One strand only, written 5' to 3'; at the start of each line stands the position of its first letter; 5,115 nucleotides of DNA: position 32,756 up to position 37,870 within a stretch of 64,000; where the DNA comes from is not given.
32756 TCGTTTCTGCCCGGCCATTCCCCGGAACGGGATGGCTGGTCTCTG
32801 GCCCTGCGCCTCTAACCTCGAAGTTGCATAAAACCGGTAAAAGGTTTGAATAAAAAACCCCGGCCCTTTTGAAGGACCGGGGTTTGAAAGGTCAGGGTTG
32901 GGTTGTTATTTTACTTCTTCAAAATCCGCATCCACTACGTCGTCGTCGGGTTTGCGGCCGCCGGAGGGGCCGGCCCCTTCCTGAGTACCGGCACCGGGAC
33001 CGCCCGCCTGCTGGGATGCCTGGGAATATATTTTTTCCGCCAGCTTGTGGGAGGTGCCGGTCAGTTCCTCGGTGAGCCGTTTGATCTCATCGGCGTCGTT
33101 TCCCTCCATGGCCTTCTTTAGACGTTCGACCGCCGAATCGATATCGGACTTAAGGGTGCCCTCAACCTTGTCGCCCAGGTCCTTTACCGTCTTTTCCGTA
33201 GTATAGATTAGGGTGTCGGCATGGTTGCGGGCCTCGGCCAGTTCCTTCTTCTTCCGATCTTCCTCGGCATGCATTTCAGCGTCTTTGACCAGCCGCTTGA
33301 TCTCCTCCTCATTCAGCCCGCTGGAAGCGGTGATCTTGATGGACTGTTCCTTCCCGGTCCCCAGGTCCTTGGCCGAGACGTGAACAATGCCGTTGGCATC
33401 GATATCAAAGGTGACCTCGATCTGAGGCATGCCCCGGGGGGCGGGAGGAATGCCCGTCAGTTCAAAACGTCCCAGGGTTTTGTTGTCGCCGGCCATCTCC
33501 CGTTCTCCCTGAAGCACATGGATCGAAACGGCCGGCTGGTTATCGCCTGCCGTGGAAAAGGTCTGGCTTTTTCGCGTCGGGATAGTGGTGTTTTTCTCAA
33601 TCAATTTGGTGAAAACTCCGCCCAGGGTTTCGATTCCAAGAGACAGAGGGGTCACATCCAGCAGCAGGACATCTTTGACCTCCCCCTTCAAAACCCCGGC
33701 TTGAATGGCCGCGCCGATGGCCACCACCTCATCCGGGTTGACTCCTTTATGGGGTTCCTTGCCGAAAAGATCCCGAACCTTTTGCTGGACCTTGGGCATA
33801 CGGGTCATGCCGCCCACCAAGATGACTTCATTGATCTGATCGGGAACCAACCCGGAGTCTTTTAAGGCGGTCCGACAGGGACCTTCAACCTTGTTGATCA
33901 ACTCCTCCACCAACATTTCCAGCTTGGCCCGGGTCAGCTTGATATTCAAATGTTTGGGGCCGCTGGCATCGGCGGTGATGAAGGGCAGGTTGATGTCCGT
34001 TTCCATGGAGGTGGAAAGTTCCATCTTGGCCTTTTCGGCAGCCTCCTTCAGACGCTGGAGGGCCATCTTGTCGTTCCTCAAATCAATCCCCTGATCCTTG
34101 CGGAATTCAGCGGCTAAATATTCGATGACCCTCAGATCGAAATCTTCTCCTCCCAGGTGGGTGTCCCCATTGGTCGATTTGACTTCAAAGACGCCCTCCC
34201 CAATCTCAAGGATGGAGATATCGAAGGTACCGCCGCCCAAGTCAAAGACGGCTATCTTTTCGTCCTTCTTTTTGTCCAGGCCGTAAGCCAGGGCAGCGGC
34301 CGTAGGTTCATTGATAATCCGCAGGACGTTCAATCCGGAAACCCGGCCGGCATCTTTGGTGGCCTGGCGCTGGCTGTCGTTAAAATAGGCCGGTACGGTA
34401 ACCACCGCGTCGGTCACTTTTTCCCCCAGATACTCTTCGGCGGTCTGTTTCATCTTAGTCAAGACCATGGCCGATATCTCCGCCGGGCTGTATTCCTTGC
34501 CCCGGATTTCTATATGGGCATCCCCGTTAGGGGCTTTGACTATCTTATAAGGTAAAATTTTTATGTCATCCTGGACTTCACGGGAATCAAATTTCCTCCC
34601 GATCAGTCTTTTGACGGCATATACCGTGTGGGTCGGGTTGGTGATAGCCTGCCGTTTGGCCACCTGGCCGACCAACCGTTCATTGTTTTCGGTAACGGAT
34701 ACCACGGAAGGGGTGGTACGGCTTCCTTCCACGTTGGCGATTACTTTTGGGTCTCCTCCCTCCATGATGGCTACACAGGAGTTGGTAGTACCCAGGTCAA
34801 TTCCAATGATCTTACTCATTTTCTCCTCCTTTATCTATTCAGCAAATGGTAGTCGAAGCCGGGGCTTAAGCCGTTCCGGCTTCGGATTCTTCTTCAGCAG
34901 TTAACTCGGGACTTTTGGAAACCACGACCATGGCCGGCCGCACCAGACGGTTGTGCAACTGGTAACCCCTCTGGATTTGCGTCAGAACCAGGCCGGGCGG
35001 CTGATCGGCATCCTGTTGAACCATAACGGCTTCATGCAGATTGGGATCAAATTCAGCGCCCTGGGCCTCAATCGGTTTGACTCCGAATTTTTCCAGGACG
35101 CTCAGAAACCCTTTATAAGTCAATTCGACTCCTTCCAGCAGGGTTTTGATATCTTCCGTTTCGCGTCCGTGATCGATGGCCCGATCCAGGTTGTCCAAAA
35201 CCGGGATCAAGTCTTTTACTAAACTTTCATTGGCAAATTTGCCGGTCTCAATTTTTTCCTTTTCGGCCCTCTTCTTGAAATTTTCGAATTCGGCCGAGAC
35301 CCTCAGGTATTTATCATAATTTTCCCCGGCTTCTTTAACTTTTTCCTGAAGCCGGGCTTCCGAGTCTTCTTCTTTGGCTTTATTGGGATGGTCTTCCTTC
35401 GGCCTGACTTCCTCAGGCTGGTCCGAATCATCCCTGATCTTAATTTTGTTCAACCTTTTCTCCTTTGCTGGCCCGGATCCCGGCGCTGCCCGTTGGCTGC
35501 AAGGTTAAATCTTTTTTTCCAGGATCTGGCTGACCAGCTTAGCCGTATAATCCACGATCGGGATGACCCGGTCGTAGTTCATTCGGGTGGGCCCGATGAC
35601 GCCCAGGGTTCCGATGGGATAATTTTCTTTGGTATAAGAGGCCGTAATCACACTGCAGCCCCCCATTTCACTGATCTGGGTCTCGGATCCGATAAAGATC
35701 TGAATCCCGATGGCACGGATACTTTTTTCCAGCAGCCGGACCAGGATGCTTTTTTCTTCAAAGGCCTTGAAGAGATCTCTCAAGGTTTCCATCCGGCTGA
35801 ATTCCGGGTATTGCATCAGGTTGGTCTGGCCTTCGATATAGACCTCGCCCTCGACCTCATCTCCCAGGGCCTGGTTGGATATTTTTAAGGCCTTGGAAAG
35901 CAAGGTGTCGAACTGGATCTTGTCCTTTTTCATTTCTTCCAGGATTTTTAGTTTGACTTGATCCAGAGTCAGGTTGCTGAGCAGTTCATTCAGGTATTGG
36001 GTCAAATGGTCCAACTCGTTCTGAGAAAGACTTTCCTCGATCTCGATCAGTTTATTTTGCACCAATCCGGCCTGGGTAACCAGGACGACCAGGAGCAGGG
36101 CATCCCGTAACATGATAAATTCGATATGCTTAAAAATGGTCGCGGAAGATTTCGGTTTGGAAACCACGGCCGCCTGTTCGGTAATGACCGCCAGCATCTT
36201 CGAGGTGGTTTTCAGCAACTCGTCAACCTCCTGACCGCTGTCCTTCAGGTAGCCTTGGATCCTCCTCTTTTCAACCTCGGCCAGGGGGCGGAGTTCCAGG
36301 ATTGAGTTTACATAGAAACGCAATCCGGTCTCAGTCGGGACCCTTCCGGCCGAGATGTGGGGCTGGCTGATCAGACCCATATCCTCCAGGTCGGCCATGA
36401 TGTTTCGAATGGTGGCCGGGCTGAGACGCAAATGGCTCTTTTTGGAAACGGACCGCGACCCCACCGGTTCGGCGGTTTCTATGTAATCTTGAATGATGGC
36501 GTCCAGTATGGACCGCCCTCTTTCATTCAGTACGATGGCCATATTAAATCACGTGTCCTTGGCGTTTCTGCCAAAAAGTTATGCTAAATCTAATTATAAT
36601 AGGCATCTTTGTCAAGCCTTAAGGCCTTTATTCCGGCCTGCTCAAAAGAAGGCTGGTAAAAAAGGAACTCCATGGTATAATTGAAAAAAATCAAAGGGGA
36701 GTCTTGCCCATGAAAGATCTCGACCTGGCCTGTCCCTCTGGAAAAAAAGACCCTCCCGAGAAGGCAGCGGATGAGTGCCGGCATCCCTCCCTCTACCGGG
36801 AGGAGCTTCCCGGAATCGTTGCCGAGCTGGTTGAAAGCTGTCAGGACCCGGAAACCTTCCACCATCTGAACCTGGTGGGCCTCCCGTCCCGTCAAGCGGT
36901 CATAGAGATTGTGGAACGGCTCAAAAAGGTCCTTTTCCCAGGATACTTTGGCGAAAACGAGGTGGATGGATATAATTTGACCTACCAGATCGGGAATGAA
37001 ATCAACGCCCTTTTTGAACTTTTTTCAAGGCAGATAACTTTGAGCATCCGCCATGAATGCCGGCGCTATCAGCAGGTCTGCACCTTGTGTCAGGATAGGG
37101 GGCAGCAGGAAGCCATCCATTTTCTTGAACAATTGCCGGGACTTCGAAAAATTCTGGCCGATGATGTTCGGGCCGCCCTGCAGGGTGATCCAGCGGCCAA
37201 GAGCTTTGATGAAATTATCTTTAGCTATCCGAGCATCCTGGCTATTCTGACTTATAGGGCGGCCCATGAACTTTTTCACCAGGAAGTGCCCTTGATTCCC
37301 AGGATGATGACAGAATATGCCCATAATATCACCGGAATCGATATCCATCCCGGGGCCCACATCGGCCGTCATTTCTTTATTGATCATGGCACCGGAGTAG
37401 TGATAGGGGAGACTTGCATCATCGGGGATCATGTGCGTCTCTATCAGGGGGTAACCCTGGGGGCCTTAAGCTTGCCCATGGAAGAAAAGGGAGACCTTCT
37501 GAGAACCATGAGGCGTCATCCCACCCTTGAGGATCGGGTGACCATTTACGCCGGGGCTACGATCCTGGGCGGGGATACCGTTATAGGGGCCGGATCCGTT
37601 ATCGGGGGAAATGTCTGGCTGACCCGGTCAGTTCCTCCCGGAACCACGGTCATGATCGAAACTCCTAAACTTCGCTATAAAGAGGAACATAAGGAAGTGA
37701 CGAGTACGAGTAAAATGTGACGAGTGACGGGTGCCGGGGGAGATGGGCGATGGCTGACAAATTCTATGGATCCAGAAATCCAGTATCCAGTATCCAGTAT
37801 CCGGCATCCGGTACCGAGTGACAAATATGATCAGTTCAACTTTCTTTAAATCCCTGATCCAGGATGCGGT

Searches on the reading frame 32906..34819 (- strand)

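Call 69: search_protein_families(library=ncbifam, proteins=[window:32906-34819:-], max_evalue=1e-10)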
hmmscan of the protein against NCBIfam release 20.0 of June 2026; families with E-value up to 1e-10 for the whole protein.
window:32906-34819:- (637 aa): 13 families
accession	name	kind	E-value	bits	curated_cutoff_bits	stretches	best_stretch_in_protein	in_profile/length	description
NF001413.0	PRK00290.1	equivalog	0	1056.6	648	1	1-637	1-622/625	molecular chaperone DnaK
TIGR02350.1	prok_dnaK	equivalog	2.4e-302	1003.7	822.55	1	3-598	1-595/596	molecular chaperone DnaK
NF009947.0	PRK13411.1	equivalog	1.1e-271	902.7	1002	1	1-604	1-606/662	molecular chaperone DnaK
NF009946.0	PRK13410.1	equivalog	7.4e-256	850.6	1019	1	1-603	1-607/669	molecular chaperone DnaK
NF003520.0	PRK05183.1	subfamily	5.9e-195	649.3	620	1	4-604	21-611/621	Fe-S protein assembly chaperone HscA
TIGR01991.1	HscA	equivalog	6e-191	636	708.55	1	5-602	2-589/600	Fe-S protein assembly chaperone HscA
NF002399.0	PRK01433.1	equivalog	7.3e-126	421.1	743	1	4-592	21-572/595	Fe-S protein assembly chaperone HscA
NF008673.0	PRK11678.1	equivalog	7.9e-25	87.6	331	0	115-211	129-233/450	molecular chaperone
NF011660.0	PRK15080.1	equivalog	3.8e-15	55.8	182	1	118-222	77-176/277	ethanolamine utilization protein EutJ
TIGR02529.1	EutJ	subfamily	5.2e-14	52.3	152.1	1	117-223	43-144/239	ethanolamine utilization protein EutJ family protein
NF010540.1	PRK13929.1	exception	4.2e-13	49.1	515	1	119-372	80-322/334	rod-share determining protein MreBH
NF010539.0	PRK13927.1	subfamily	1.8e-12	46.8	293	1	117-371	81-323/339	rod shape-determining protein MreB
TIGR00904.1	mreB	subfamily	1.9e-11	43.6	365.75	0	130-267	96-219/334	MreB/Mrl family cell shape determining protein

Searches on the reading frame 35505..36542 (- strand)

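Call 69: search_protein_families(library=ncbifam, proteins=[window:35505-36542:-], max_evalue=1e-10)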
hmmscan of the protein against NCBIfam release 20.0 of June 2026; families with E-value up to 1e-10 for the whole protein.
window:35505-36542:- (345 aa): 2 families
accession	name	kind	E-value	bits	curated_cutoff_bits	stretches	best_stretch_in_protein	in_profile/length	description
TIGR00331.1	hrcA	equivalog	7e-105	351.3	197.2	1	6-340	1-337/338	heat-inducible transcriptional repressor HrcA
NF003033.0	PRK03911.1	equivalog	1.1e-19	71.1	248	1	10-101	8-100/264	HrcA family transcriptional regulator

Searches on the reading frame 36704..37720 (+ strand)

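Call 69: search_protein_families(library=ncbifam, proteins=[window:36704-37720:+], max_evalue=1e-10)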
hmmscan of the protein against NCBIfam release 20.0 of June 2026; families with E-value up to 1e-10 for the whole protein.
window:36704-37720:+ (338 aa): 3 families
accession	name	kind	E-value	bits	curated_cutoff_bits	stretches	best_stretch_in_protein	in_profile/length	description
TIGR01172.1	cysE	equivalog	7.5e-47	159.4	210.65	1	152-317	2-157/162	serine O-acetyltransferase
NF041874.1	EPS_EpsC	equivalog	3.3e-44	150.6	150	1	152-317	2-157/168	serine O-acetyltransferase EpsC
NF008349.0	PRK11132.1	equivalog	3.2e-26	92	397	1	147-317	77-237/273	serine O-acetyltransferase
